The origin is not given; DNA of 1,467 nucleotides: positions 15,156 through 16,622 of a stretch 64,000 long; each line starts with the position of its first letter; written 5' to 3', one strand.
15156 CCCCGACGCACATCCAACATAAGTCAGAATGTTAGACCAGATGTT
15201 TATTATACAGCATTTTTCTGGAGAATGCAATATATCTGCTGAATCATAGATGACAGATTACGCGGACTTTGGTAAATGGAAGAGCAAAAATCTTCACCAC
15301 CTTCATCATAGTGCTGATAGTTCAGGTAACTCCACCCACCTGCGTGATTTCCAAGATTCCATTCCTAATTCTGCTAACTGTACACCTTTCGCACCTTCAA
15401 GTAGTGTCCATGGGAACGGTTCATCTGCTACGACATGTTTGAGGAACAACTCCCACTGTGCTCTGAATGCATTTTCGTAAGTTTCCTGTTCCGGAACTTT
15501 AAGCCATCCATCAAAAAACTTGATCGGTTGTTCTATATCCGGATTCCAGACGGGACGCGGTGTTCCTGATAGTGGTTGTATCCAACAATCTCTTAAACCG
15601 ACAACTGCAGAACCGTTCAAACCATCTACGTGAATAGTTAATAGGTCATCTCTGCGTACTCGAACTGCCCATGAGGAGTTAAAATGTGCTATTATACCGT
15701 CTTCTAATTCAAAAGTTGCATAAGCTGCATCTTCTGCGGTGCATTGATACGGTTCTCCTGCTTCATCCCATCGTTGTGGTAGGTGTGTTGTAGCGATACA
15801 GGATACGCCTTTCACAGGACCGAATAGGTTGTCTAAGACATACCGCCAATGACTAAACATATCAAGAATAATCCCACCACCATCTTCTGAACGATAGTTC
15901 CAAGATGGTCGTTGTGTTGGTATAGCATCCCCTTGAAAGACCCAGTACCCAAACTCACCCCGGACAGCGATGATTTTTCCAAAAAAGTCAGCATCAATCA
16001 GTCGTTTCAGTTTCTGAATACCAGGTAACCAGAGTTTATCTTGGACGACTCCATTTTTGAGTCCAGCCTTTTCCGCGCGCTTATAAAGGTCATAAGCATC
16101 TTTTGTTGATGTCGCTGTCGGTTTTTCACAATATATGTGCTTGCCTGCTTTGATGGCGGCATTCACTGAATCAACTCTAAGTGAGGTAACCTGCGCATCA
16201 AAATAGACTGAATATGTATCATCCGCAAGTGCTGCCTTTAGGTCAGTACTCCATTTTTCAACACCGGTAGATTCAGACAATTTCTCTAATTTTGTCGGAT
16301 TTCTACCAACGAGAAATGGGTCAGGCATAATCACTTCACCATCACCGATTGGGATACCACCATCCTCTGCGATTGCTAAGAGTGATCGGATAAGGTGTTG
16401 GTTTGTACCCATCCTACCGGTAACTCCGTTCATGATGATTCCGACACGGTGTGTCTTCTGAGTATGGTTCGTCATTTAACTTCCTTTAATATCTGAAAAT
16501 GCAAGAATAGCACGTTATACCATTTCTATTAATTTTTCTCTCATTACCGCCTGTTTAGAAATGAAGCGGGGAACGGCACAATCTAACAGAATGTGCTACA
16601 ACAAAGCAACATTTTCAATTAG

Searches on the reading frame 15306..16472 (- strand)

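Call 40: search_protein_families(library=pfam, proteins=[window:15306-16472:-], max_evalue=0.00001)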
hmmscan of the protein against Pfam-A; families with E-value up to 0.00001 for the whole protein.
window:15306-16472:- (388 aa): 3 families
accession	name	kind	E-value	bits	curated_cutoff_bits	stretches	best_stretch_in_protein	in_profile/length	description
PF22725.1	GFO_IDH_MocA_C3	-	9.3e-23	81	27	1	152-288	1-122/124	GFO/IDH/MocA C-terminal domain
PF02894.22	GFO_IDH_MocA_C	-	1.6e-11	44.8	22.9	1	156-382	1-218/218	Oxidoreductase family, C-terminal alpha/beta domain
PF01408.29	GFO_IDH_MocA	-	1.6e-09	38.9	24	1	54-139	31-115/120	Oxidoreductase family, NAD-binding Rossmann fold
